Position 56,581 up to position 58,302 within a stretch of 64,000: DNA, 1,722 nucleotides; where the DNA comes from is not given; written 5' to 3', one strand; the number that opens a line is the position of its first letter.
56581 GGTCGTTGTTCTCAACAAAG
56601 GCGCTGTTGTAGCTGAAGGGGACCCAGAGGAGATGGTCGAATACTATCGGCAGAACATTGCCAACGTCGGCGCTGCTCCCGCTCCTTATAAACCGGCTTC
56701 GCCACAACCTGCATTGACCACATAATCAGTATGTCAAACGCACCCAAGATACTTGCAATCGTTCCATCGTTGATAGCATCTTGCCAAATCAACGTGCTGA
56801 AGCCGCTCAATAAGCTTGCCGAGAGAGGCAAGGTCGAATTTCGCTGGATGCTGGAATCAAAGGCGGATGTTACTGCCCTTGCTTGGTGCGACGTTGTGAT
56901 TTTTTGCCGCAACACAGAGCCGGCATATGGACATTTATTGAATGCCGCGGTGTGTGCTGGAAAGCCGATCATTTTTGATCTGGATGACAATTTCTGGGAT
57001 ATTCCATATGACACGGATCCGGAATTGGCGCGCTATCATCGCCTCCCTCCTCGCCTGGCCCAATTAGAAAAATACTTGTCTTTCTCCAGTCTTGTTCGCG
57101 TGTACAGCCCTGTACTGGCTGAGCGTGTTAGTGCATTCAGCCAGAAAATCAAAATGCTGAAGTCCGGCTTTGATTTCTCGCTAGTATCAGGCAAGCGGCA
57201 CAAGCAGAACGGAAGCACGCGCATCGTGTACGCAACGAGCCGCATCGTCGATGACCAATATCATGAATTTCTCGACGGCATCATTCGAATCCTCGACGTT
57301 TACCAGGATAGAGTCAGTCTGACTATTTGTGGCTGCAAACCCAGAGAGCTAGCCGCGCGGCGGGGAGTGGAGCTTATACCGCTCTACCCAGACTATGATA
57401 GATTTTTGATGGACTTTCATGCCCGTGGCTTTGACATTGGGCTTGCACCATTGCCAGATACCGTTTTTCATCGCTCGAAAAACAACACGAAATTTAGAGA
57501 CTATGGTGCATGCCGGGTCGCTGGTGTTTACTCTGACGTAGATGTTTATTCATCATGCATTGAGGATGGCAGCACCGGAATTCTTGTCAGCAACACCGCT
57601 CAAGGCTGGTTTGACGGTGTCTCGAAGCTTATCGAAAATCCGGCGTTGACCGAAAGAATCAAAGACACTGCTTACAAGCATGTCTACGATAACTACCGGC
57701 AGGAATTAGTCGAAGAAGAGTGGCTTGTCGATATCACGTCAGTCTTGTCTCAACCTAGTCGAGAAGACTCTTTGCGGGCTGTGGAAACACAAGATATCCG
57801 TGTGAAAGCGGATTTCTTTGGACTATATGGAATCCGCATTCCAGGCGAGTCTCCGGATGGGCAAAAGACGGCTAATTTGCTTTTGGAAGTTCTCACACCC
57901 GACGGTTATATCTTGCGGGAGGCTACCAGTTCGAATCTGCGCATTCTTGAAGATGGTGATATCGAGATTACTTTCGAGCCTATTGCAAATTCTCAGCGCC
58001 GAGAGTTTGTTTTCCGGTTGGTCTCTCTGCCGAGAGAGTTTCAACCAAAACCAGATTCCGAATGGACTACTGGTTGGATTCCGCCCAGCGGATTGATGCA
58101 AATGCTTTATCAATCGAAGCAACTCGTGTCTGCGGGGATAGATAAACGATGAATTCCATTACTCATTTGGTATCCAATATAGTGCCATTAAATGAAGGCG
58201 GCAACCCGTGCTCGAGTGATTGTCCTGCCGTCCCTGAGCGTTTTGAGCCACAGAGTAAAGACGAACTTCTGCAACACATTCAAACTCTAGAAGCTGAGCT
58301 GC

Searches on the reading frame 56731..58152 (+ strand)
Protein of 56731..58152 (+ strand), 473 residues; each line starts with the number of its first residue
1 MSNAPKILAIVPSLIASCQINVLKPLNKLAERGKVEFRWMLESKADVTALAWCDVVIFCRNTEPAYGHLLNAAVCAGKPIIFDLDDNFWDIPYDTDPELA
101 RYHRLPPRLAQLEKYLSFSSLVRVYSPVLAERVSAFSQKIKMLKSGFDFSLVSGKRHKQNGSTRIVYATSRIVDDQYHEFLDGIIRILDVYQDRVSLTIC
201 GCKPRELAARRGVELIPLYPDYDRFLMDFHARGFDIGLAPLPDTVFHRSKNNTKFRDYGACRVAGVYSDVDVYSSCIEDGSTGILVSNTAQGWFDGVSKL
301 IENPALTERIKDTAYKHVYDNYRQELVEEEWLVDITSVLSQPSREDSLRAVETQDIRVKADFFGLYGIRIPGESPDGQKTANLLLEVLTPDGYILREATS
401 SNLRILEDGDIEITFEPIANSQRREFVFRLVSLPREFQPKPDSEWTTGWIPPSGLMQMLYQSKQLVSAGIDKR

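Call 69: search_protein_families(library=pfam, proteins=[window:56731-58152:+], max_evalue=0.1)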
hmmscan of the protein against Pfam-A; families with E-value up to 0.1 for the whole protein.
window:56731-58152:+ (473 aa): 2 families
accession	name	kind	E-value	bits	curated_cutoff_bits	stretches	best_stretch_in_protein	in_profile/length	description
PF00534.26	Glycos_transf_1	-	0.00019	21.4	26.4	1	260-316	114-171/172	Glycosyl transferases group 1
PF13692.12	Glyco_trans_1_4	-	0.00051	20.7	27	1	166-303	4-142/142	Glycosyl transferases group 1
